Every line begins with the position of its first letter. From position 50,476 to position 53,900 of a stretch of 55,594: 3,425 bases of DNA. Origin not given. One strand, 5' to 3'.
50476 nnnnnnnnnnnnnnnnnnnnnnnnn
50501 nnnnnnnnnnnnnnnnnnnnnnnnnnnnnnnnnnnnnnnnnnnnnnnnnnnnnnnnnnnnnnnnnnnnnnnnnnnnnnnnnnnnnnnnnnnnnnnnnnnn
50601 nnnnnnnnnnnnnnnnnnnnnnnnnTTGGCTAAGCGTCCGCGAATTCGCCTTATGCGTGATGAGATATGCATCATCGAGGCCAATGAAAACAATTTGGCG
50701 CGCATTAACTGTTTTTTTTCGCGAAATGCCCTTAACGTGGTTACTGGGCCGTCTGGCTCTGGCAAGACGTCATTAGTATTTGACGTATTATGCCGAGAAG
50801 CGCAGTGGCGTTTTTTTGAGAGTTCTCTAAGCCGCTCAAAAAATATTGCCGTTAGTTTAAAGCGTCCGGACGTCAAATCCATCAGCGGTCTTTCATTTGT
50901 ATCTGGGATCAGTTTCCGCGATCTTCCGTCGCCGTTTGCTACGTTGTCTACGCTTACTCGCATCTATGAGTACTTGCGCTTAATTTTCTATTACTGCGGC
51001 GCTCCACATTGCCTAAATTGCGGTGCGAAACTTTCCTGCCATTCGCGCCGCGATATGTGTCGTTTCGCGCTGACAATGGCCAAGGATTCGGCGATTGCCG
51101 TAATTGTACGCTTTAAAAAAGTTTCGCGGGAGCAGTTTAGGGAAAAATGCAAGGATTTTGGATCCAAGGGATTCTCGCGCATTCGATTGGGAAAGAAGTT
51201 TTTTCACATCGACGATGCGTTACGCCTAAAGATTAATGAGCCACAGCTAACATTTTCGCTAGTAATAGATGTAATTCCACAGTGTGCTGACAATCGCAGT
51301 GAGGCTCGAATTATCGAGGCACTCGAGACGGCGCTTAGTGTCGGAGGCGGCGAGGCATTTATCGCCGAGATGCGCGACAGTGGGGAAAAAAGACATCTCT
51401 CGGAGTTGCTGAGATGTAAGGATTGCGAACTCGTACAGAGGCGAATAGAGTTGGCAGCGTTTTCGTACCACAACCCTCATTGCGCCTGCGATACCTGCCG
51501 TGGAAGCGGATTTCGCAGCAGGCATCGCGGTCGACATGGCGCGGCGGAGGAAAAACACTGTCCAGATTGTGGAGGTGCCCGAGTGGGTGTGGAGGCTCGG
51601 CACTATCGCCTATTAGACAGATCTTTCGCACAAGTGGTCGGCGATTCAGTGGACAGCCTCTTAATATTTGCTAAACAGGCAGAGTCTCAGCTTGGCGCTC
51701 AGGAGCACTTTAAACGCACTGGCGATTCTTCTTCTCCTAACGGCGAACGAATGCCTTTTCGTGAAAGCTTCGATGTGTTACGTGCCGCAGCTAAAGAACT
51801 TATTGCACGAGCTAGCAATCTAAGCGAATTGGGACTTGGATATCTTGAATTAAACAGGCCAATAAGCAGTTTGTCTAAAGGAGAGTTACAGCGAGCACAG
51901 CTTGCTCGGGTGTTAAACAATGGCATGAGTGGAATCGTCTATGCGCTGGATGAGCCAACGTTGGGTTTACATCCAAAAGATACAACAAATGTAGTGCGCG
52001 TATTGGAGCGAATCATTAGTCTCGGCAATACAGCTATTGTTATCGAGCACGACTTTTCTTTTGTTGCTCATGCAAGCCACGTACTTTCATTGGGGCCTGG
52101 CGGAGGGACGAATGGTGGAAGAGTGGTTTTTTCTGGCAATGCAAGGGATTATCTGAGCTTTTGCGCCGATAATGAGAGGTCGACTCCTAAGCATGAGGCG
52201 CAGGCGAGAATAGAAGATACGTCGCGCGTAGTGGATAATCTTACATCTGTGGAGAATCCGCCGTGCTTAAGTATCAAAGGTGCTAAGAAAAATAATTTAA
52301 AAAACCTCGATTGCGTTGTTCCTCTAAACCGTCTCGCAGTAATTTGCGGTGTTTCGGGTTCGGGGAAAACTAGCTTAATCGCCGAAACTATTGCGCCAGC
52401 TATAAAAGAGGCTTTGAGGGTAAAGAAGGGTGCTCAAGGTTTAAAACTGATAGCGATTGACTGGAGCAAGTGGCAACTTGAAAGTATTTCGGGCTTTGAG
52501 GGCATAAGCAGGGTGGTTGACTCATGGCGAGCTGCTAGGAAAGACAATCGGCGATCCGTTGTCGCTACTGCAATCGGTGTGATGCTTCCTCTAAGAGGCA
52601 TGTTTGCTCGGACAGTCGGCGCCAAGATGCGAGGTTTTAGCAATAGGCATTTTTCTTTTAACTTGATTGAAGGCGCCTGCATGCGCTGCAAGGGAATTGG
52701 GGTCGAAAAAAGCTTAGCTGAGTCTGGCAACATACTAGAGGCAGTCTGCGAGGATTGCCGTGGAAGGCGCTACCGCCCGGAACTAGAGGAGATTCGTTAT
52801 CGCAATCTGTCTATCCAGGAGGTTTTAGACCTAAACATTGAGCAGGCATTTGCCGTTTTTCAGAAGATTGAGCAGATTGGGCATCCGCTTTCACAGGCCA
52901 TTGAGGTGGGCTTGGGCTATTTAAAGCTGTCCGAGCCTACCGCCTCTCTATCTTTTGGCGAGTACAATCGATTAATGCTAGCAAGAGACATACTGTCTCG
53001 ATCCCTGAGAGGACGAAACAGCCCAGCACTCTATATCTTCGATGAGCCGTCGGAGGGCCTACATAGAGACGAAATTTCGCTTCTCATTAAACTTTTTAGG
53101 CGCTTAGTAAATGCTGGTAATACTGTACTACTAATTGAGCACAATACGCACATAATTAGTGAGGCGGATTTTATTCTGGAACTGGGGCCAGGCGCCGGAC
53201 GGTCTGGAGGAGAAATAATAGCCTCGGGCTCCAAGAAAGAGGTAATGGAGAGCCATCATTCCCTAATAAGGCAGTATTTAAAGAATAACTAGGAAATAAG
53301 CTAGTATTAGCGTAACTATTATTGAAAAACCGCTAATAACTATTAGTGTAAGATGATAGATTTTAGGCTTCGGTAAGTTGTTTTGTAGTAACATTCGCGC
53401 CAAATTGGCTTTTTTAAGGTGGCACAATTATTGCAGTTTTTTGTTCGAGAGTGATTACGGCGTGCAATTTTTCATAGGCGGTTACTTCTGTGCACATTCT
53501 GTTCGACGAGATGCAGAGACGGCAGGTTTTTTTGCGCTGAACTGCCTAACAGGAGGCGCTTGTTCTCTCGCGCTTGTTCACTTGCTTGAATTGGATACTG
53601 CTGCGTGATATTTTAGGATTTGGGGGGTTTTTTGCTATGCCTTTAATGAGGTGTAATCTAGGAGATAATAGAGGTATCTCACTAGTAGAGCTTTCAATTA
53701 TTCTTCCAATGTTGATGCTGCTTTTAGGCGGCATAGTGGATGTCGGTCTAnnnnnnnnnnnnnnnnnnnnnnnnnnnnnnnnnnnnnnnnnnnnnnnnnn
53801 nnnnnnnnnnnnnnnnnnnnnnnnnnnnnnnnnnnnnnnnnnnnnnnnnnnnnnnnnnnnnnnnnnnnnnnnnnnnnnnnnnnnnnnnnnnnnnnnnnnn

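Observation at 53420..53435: Perfect sigma-54 promoter upstream of the tad pseudopilin cluster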

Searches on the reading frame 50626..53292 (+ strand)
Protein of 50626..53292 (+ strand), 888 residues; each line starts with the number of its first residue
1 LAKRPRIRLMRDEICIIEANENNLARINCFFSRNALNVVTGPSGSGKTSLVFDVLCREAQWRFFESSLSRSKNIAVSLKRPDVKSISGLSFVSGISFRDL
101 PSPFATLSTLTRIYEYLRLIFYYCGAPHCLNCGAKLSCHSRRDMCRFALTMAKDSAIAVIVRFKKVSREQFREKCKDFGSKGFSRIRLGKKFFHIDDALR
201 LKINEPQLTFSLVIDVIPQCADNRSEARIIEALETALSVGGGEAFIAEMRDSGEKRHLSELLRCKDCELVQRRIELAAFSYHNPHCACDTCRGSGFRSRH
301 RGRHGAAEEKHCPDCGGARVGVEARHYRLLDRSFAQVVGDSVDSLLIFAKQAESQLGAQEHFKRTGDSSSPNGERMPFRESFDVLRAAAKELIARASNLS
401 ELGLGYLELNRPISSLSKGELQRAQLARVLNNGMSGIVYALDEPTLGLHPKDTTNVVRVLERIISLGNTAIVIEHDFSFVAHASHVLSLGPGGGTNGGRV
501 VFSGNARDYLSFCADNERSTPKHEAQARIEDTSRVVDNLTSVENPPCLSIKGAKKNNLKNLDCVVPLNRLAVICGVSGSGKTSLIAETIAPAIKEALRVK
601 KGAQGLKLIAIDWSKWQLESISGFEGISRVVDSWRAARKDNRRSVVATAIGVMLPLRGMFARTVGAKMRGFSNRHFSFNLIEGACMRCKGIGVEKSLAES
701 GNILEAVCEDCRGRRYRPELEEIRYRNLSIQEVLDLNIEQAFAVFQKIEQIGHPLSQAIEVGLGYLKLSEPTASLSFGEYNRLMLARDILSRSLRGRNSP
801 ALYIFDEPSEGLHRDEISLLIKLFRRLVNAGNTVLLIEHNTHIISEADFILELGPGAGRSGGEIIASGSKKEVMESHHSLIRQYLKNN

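Call 7: search_protein_families(library=pfam, proteins=[window:50626-53292:+], max_evalue=0.01)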
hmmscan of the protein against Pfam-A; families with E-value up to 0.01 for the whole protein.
window:50626-53292:+ (888 aa): 20 families
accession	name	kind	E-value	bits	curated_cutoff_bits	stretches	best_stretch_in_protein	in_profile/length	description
PF00005.33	ABC_tran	-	7.6e-13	49.7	25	0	397-445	87-136/137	ABC transporter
PF13304.12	AAA_21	-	4e-10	40.7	27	1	408-465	230-288/304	AAA domain, putative AbiEii toxin, Type IV TA system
PF17760.6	UvrA_inter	-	5e-09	36.5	23.3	1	143-248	5-107/109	UvrA interaction domain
PF13175.12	AAA_15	-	1.7e-07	31.6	32.1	0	739-844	266-374/374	AAA ATPase domain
PF20703.3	nSTAND1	-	7.6e-07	29.5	27.1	0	33-87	32-82/379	Novel STAND NTPase 1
PF13191.12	AAA_16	-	2.1e-06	28.8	32.6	0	38-69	28-61/167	AAA ATPase domain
PF03193.22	RsgA_GTPase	-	1.1e-05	25.8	30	0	544-587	83-125/174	RsgA GTPase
PF13555.12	AAA_29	-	9.1e-05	22.6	27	0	36-63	24-54/61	P-loop containing region of AAA domain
PF02492.25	cobW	-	0.00015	21.9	20.7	0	37-56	3-23/180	CobW/HypB/UreG, nucleotide-binding domain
PF02463.25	SMC_N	-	0.00015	21.7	40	0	34-51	24-41/220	RecF/RecN/SMC N terminal domain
PF13476.12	AAA_23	-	0.00017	22.8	27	0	35-51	20-36/201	AAA domain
PF13401.12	AAA_22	-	0.00018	22.3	27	0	37-61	8-32/130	AAA domain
PF00684.25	DnaJ_CXXCXGXG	-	0.00053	20.6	32.7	0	684-715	17-51/65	DnaJ central domain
PF20720.3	nSTAND3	-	0.00069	19.8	27.2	0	568-596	17-45/155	Novel STAND NTPase 3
PF15777.11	Anti-TRAP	-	0.0007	20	32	0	287-331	12-52/59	Tryptophan RNA-binding attenuator protein inhibitory protein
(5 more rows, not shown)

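Call 26: find_homologous_proteins(query=window:50653-53289:+, max_evalue=1e-20)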
Query window:50653-53289:+ (879 aa): 1415 proteins with E <= 1e-20 among 8000 candidates; the best 120 are listed.
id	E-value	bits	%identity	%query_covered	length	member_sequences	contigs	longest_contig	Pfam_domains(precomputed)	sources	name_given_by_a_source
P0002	0.0e+0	1980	100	100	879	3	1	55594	PF17760.7,PF00005.34,PF13175.13,PF03193.23,PF20703.4,PF13304.13,PF13191.13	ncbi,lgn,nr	ncbi:MAG: hypothetical protein IT291_01135 [Deltaproteobacteria bacterium]|nr:hypothetical protein [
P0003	2.8e-195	669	32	98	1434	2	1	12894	PF17760.7,PF06745.20,PF13555.13,PF13671.13,PF13401.13,PF03193.23,PF20703.4,PF00684.26,PF13304.13,PF13191.13,PF02492.26,PF00005.34,PF13175.13,PF13476.13,PF05729.19,PF02463.26,PF25199.2,PF13481.13,PF20720.4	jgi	jgi:excinuclease ABC subunit A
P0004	1.2e-189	651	32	98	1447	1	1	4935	PF17760.7,PF13173.13,PF06745.20,PF13555.13,PF13671.13,PF13401.13,PF03193.23,PF20703.4,PF00684.26,PF13304.13,PF13191.13,PF02492.26,PF12399.15,PF00005.34,PF13175.13,PF13476.13,PF05729.19,PF02463.26,PF25199.2,PF13481.13,PF20720.4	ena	-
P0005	6.0e-182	625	33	66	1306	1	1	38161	PF17760.7,PF13555.13,PF13401.13,PF03193.23,PF20703.4,PF13304.13,PF13191.13,PF02492.26,PF00005.34,PF13476.13,PF02463.26,PF13481.13,PF20720.4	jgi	-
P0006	2.5e-173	597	30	98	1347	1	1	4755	PF17760.7,PF13173.13,PF06745.20,PF01443.25,PF13555.13,PF13671.13,PF13401.13,PF03193.23,PF20703.4,PF13238.13,PF00684.26,PF13304.13,PF13191.13,PF00005.34,PF13175.13,PF13476.13,PF05729.19,PF09848.16,PF02463.26,PF25199.2,PF13481.13,PF20720.4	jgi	jgi:excinuclease ABC subunit A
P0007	2.3e-171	590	36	56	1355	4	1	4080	PF17760.7,PF17755.7,PF13555.13,PF13671.13,PF13401.13,PF03193.23,PF20703.4,PF00684.26,PF13304.13,PF13191.13,PF14258.13,PF00005.34,PF02463.26,PF13481.13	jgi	jgi:excinuclease ABC subunit A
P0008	4.4e-170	586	32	68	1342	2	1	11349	PF17755.7,PF00005.34,PF13476.13,PF13555.13,PF03193.23,PF20703.4,PF02463.26,PF00684.26,PF13481.13,PF13304.13,PF13191.13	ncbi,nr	ncbi:MAG: excinuclease ABC subunit UvrA [Candidatus Aminicenantes bacterium]|nr:excinuclease ABC sub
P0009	1.7e-165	571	31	98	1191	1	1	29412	PF17760.7,PF06745.20,PF01443.25,PF13555.13,PF13671.13,PF13401.13,PF03193.23,PF20703.4,PF13238.13,PF00684.26,PF13304.13,PF13191.13,PF02492.26,PF14258.13,PF00005.34,PF15777.11,PF13476.13,PF05729.19,PF02463.26,PF25199.2,PF13481.13,PF20720.4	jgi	jgi:excinuclease ABC subunit A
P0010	7.1e-160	552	33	67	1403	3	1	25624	PF17760.7,PF17755.7,PF14258.13,PF00005.34,PF13555.13,PF03193.23,PF02463.26,PF13481.13,PF13304.13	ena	-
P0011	1.9e-159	551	33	98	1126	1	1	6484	PF17760.7,PF00005.34,PF13555.13,PF13401.13,PF03193.23,PF20703.4,PF02463.26,PF00684.26,PF13304.13,PF13191.13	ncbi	ncbi:MAG TPA: excinuclease ABC subunit A, partial [Archangium sp.]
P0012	2.0e-156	541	35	66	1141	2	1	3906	PF17760.7,PF12399.15,PF00005.34,PF13555.13,PF03193.23,PF20703.4,PF02463.26,PF13481.13,PF13304.13,PF20720.4,PF13191.13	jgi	jgi:excinuclease ABC subunit A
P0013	5.6e-155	536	32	97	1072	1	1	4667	PF17760.7,PF00005.34,PF13555.13,PF13401.13,PF03193.23,PF20703.4,PF02463.26,PF13481.13,PF13304.13,PF20720.4,PF13191.13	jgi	jgi:excinuclease ABC subunit A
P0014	9.2e-153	529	32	65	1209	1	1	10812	PF17755.7,PF00005.34,PF13175.13,PF13555.13,PF02463.26,PF00684.26,PF13481.13,PF13304.13,PF13191.13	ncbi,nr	ncbi:MAG: excinuclease ABC subunit UvrA [Myxococcota bacterium]|nr:excinuclease ABC subunit UvrA [My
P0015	9.3e-153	529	31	98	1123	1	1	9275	PF17760.7,PF06745.20,PF13555.13,PF13401.13,PF20703.4,PF13238.13,PF13304.13,PF13191.13,PF00005.34,PF13175.13,PF02463.26,PF13481.13,PF20720.4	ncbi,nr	ncbi:MAG TPA: excinuclease ABC subunit UvrA, partial [Burkholderiales bacterium]|nr:excinuclease ABC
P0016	2.0e-152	527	33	57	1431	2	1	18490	PF17755.7,PF01443.25,PF13555.13,PF13671.13,PF13401.13,PF03193.23,PF20703.4,PF13304.13,PF13191.13,PF02492.26,PF00005.34,PF13476.13,PF02463.26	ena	-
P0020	6.0e-148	513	36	100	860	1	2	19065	PF17760.7,PF00005.34,PF13555.13,PF03193.23,PF20703.4,PF13481.13,PF13304.13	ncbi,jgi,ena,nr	ncbi:MAG TPA: hypothetical protein PLP17_00375 [Oligoflexia bacterium]|nr:hypothetical protein [Olig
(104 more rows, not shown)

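Call 28: find_encoding_contigs(protein=P0020, flank=10000, max_places=4)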
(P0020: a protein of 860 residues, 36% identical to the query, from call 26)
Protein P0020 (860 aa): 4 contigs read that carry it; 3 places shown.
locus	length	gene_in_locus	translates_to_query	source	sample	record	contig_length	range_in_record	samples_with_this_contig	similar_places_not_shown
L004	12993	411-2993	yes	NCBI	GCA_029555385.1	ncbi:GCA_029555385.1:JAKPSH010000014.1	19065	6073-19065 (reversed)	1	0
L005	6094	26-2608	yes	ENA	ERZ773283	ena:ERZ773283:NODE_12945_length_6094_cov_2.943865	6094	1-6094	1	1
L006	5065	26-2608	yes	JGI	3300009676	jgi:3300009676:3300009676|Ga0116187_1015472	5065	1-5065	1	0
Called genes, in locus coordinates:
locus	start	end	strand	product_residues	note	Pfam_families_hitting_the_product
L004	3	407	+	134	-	?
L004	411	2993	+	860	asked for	PF00005:ABC_tran (faint), PF03193:RsgA_GTPase (faint), PF13481:AAA_25 (faint), PF13555:AAA_29 (faint), PF20703:nSTAND1 (faint), PF13304:AAA_21 (faint), PF17760:UvrA_inter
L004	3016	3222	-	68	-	-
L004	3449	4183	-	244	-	-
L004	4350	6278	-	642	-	PF00989:PAS (weak), PF08448:PAS_4, PF13426:PAS_9 (weak), PF08447:PAS_3 (faint), PF08448:PAS_4, PF02518:HATPase_c, PF00072:Response_reg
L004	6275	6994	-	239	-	PF03009:GDPD, PF13653:GDPD_2 (weak)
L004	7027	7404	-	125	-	PF27284:Aq_678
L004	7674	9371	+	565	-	PF00920:ILVD_EDD_N, PF24877:ILV_EDD_C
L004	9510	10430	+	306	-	PF02086:MethyltransfD12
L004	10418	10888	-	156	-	-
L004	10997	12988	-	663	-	-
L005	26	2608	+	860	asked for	PF00005:ABC_tran (faint), PF03193:RsgA_GTPase (faint), PF13481:AAA_25 (faint), PF13555:AAA_29 (faint), PF20703:nSTAND1 (faint), PF13304:AAA_21 (faint), PF17760:UvrA_inter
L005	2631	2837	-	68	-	-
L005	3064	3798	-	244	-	-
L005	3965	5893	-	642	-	PF00989:PAS (weak), PF08448:PAS_4, PF13426:PAS_9 (weak), PF08447:PAS_3 (faint), PF08448:PAS_4, PF02518:HATPase_c, PF00072:Response_reg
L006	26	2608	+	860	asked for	PF00005:ABC_tran (faint), PF03193:RsgA_GTPase (faint), PF13481:AAA_25 (faint), PF13555:AAA_29 (faint), PF20703:nSTAND1 (faint), PF13304:AAA_21 (faint), PF17760:UvrA_inter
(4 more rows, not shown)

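Call 54: search_protein_families(library=ncbifam, proteins=[window:50653-53289:+], max_evalue=0.01)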
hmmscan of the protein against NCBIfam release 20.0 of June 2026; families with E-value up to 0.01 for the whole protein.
window:50653-53289:+ (879 aa): 135 families (the best 25 are shown)
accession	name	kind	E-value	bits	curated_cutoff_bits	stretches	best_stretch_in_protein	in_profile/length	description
TIGR00630.1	uvra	equivalog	3.9e-181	604.5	729.8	2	298-864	401-923/924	excinuclease ABC subunit UvrA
NF001503.0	PRK00349.1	equivalog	5.2e-178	594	1147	2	299-878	405-939/943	excinuclease ABC subunit UvrA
NF001885.0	PRK00635.1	equivalog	5.7e-122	408.3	3054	2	383-869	453-909/1809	excinuclease ABC subunit A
TIGR02857.1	CydD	equivalog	5.3e-26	91.7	435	3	749-844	443-529/529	thiol reductant ABC exporter subunit CydD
NF040873.1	AztA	equivalog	1.5e-25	89.9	220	2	376-479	92-190/191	zinc ABC transporter ATP-binding protein AztA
TIGR03608.1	L_ocin_972_ABC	subfamily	6.7e-25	87.8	254.85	2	387-480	116-206/206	putative bacteriocin export ABC transporter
TIGR02673.1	FtsE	equivalog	6e-24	84.9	264.85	2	401-476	132-205/214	cell division ATP-binding protein FtsE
NF010068.0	PRK13548.1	equivalog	2.3e-20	72.8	261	2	390-480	122-216/261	heme ABC transporter ATP-binding protein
TIGR01166.1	cbiO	subfamily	1.9e-18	66.6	211.8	2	390-469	112-188/190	cobalt ABC transporter, ATP-binding protein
TIGR04521.1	ECF_ATPase_2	equivalog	2.7e-18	66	330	2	378-480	118-218/279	energy-coupling factor transporter ATPase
NF002981.0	PRK03695.1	equivalog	1.4e-17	63.9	281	2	757-868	122-228/253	vitamin B12 ABC transporter ATP-binding protein BtuD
TIGR02982.1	heterocyst_DevA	subfamily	2.3e-17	63.3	295.8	2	385-480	120-214/220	ABC exporter ATP-binding subunit, DevA family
TIGR03411.1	urea_trans_UrtD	equivalog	5.8e-17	62.2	304.1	2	399-476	136-210/242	urea ABC transporter ATP-binding protein UrtD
NF000355.4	ribo_prot_ABC_F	equivalog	1.1e-16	60.8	380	2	387-474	410-492/499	ribosomal protection-like ABC-F family protein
TIGR03873.1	F420-0_ABC_ATP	hypoth_equivalog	1.6e-16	60.4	372.4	1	366-501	100-225/256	putative F420-0 ABC transporter ATP-binding protein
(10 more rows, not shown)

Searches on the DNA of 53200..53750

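Call 27: search_rna_families(source=window, start=53200, end=53750, threshold=evalue, max_evalue=10)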
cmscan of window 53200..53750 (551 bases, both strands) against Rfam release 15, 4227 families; matches with E-value up to 10: 3.
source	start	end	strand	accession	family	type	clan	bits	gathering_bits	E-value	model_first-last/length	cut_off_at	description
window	53277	53313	+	RF01375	CRISPR-DR62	Gene; CRISPR;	-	22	45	2.8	1-37/37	no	CRISPR RNA direct repeat element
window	53691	53718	+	RF01339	CRISPR-DR27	Gene; CRISPR;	-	17.6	35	5.6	1-25/25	no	CRISPR RNA direct repeat element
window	53295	53450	+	RF01471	rliB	Gene; sRNA;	-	16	40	0.75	1-360/360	no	Listeria sRNA rliB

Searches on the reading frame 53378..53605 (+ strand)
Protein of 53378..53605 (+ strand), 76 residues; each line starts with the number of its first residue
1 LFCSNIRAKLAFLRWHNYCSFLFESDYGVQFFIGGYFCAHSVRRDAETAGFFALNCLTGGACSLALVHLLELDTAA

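Call 53: search_protein_families(library=pfam, proteins=[window:53378-53605:+], max_evalue=0.1)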
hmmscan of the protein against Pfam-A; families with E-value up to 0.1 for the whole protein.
window:53378-53605:+ (76 aa): 0 families
